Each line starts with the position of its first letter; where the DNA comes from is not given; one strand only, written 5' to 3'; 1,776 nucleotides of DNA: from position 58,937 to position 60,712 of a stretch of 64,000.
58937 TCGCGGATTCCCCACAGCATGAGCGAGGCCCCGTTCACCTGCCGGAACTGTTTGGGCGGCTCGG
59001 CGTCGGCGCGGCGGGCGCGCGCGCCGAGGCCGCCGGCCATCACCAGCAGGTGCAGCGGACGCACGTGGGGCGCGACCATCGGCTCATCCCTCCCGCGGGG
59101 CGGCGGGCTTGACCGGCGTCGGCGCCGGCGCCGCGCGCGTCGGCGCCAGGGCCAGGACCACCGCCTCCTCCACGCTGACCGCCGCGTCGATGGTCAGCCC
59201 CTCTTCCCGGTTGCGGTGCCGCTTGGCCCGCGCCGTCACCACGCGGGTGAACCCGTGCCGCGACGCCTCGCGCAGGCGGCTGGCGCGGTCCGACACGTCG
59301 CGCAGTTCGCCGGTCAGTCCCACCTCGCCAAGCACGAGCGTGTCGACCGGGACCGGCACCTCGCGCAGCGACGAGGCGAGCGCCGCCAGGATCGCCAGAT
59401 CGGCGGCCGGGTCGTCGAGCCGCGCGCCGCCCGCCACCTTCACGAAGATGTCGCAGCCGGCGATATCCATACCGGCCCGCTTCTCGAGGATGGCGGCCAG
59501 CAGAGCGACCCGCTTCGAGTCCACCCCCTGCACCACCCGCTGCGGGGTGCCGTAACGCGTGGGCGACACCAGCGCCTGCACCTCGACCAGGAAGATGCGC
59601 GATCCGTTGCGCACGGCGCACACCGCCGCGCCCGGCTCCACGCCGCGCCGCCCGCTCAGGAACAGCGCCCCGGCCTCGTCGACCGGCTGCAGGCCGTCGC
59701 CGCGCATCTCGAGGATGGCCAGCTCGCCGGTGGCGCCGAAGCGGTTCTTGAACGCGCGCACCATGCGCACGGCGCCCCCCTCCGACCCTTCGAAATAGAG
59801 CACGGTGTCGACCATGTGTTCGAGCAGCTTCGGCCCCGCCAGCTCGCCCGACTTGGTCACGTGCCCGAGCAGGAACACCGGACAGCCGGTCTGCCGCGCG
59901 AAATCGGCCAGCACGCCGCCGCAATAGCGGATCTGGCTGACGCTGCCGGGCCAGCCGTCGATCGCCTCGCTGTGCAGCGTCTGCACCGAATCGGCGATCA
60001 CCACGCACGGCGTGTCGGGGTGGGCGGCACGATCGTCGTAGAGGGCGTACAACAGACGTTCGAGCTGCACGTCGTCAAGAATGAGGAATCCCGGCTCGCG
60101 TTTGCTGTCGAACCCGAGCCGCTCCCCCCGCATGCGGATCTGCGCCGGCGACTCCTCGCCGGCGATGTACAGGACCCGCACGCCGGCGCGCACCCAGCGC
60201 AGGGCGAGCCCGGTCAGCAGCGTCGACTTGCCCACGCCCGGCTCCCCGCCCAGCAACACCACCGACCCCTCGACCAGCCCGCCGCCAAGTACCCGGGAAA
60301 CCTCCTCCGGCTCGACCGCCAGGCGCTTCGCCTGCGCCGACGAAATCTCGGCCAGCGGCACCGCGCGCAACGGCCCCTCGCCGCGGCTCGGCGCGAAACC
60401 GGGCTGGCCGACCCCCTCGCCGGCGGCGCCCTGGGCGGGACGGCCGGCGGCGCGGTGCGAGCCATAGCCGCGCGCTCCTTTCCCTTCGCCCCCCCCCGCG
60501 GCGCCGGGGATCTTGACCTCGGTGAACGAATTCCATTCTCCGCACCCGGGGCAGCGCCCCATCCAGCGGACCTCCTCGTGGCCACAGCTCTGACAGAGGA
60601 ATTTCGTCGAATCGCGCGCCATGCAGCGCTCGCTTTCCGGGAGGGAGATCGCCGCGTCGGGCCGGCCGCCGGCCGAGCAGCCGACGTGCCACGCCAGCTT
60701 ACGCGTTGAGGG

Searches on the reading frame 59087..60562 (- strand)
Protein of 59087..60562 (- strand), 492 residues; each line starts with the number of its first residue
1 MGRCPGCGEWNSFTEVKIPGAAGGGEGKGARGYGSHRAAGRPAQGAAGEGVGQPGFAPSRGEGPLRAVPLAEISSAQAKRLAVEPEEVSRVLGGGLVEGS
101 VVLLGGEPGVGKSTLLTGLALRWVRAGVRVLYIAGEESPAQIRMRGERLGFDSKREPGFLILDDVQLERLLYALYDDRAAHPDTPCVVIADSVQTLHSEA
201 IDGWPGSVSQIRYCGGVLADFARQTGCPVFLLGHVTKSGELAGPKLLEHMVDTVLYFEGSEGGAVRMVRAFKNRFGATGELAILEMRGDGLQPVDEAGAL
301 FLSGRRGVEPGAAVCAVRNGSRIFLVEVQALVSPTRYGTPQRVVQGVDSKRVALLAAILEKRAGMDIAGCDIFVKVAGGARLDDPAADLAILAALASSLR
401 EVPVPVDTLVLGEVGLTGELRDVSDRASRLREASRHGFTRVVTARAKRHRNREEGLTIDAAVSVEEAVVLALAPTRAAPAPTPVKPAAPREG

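Call 59: find_related_loci(query=window:59087-60562:-, collection=genome_contigs, flank=1000)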
Query window:59087-60562:- (492 aa) in genome_contigs; peptide patterns used: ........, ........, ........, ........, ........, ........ (x = any residue, [..] = any of these).
600 stretches matched a pattern (row limit reached: there are more); 593 encode a relative of the query (tblastn E <= 1e-3); the best 80 are kept; 80 distinct loci.
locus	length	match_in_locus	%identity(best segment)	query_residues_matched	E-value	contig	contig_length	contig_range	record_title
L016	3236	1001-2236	44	1-445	2e-113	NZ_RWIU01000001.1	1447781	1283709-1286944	Hymenobacter perfusus strain LMG 26000 NODE_1_length_1447781_cov_69.703089, whole genome shotgun sequence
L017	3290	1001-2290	44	1-472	3e-112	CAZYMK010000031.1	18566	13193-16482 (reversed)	MAG TPA_asm: uncultured Geobacter sp. isolate binchicken_co309_23 genome assembly, contig: NODE_1848_length_18566_cov_6.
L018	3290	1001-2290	44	1-472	4e-112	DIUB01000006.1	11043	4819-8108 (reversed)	MAG TPA_asm: Geobacter sp. UBA6169 UBA6169_contig_210694, whole genome shotgun sequence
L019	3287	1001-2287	46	1-468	9e-112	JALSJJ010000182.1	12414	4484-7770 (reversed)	MAG: Rhodothermus sp. isolate 354-166_metabat2_scaf2bin.092 354-166_scaffold_5092_c1, whole genome shotgun sequence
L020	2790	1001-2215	44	1-446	7e-112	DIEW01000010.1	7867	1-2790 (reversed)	MAG TPA_asm: Syntrophaceae bacterium UBA5764 UBA5764_contig_61996, whole genome shotgun sequence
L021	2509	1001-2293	42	1-468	7e-112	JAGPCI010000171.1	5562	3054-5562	MAG: Bacteroidia bacterium isolate Gw_SlAct_bin_24 Gw_SlAct_64210_length_5562_cov_5.898988, whole genome shotgun sequenc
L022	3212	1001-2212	44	1-445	7e-111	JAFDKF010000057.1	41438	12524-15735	MAG: Deltaproteobacteria bacterium isolate Meg22_46_Bin_1 Meg22_46_Bin_1_scaffold_6376, whole genome shotgun sequence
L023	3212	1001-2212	43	2-441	3e-110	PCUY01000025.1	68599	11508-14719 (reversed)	MAG: Bacteroidetes bacterium CG12_big_fil_rev_8_21_14_0_65_60_17 CG12_8_21_14_0.65_scaffold_160_c, whole genome shotgun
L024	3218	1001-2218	43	1-442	2e-110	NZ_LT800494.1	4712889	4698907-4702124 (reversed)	Cytobacillus gottheilii strain Marseille-P3555, whole genome shotgun sequence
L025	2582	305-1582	41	2-466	5e-111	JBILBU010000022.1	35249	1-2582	MAG: Chitinophagaceae bacterium isolate ME2016-06-08_3300042307_group7_bin180 Rohwer_bin513_scaffold_256_c1, whole genom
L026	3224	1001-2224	44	1-445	4e-110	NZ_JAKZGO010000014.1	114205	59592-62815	Belliella alkalica strain DSM 111903 scaffold_13, whole genome shotgun sequence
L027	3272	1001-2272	42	1-464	1e-109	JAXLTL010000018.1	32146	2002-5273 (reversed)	MAG: Bacteroidia bacterium isolate STL-BAC3 C3.123.fa-18, whole genome shotgun sequence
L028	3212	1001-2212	44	1-442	1e-109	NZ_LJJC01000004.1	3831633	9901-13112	Heyndrickxia shackletonii strain LMG 18435 super11, whole genome shotgun sequence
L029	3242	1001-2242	45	1-446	1e-109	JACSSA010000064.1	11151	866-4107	MAG: Rhodothermales bacterium isolate BA12 contig-70_7890, whole genome shotgun sequence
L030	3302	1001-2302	41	2-472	8e-110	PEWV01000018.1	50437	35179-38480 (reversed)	MAG: Candidatus Omnitrophica bacterium CG07_land_8_20_14_0_80_42_15 CG07_land_8_20_14_0.80_scaffold_76_c, whole genome s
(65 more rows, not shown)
